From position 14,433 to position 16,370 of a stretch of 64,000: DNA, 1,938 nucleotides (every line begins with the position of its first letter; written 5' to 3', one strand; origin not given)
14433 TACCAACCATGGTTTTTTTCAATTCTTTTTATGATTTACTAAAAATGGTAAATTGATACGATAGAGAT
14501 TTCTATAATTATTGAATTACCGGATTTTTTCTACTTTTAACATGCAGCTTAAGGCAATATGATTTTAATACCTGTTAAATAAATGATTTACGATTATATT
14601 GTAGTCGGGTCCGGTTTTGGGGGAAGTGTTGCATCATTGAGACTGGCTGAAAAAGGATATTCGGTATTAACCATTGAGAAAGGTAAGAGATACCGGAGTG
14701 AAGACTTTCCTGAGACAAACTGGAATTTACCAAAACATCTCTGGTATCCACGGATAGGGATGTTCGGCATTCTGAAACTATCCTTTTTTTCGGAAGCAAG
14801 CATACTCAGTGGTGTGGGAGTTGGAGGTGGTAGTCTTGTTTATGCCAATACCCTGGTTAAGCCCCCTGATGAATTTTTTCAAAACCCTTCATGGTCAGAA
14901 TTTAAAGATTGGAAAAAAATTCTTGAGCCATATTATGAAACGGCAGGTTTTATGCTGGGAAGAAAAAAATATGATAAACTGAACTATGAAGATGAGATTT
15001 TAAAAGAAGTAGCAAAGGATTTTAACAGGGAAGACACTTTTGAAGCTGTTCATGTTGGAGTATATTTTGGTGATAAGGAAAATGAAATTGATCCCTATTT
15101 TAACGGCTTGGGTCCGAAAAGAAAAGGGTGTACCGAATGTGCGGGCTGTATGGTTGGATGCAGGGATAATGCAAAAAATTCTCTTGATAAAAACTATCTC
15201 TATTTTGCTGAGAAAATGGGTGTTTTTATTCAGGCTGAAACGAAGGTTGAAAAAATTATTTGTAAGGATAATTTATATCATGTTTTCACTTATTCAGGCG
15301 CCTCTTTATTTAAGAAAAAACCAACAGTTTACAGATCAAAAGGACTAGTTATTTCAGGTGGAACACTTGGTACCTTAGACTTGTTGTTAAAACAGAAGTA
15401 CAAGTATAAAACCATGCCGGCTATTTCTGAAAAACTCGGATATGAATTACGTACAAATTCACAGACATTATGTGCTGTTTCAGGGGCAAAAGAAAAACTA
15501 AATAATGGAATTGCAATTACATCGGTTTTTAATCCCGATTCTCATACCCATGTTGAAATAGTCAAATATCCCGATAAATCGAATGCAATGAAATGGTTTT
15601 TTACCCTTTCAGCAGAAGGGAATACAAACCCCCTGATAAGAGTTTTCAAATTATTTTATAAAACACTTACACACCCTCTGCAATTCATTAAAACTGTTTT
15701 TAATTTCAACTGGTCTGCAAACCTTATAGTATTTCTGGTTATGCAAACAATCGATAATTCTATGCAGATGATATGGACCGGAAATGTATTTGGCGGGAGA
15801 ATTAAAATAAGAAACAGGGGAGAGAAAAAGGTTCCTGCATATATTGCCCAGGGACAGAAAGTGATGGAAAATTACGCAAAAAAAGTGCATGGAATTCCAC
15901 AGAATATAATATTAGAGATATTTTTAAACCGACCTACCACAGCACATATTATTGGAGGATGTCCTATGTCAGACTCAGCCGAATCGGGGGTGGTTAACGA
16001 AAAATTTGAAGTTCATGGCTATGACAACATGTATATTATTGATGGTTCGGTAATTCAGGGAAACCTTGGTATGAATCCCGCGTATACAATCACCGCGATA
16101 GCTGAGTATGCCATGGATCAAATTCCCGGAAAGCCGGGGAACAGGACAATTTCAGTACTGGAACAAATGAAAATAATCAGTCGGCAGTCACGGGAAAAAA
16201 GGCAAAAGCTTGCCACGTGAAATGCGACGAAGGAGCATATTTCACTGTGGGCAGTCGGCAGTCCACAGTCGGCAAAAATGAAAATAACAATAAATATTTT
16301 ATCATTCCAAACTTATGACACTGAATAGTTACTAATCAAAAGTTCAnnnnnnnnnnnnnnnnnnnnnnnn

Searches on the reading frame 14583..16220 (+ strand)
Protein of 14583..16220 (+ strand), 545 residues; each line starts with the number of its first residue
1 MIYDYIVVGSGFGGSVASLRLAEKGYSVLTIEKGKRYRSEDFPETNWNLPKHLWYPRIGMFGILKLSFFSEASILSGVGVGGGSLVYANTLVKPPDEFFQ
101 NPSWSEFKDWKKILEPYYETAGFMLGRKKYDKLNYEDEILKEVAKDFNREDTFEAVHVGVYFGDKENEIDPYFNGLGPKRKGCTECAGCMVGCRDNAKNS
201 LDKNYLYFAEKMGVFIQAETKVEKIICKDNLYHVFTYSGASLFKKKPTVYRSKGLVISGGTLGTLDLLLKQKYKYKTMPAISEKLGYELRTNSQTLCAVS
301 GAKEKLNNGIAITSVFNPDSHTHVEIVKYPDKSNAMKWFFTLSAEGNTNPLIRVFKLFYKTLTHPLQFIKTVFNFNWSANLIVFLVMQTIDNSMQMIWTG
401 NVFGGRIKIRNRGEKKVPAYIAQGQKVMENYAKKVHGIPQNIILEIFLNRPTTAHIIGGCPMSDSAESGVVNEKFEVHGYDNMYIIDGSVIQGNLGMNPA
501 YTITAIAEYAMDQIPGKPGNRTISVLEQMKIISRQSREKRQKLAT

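Call 9: search_protein_families(library=pfam, proteins=[window:14583-16220:+])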
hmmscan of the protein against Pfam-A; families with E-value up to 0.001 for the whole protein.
window:14583-16220:+ (545 aa): 5 families
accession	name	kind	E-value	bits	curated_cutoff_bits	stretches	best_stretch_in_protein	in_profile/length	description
PF05199.19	GMC_oxred_C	-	1.9e-14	54.8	24.6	1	450-507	82-139/139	GMC oxidoreductase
PF00732.25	GMC_oxred_N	-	1.5e-11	45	23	1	181-270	109-199/218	GMC oxidoreductase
PF13450.12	NAD_binding_8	-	2.1e-05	25.1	21.9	1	7-36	1-30/68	NAD(P)-binding Rossmann-like domain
PF00890.30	FAD_binding_2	-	3.8e-05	23.5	20.4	1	4-39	1-36/414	FAD binding domain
PF07992.20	Pyr_redox_2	-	7.6e-05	22.7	26.1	0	3-36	1-34/291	Pyridine nucleotide-disulphide oxidoreductase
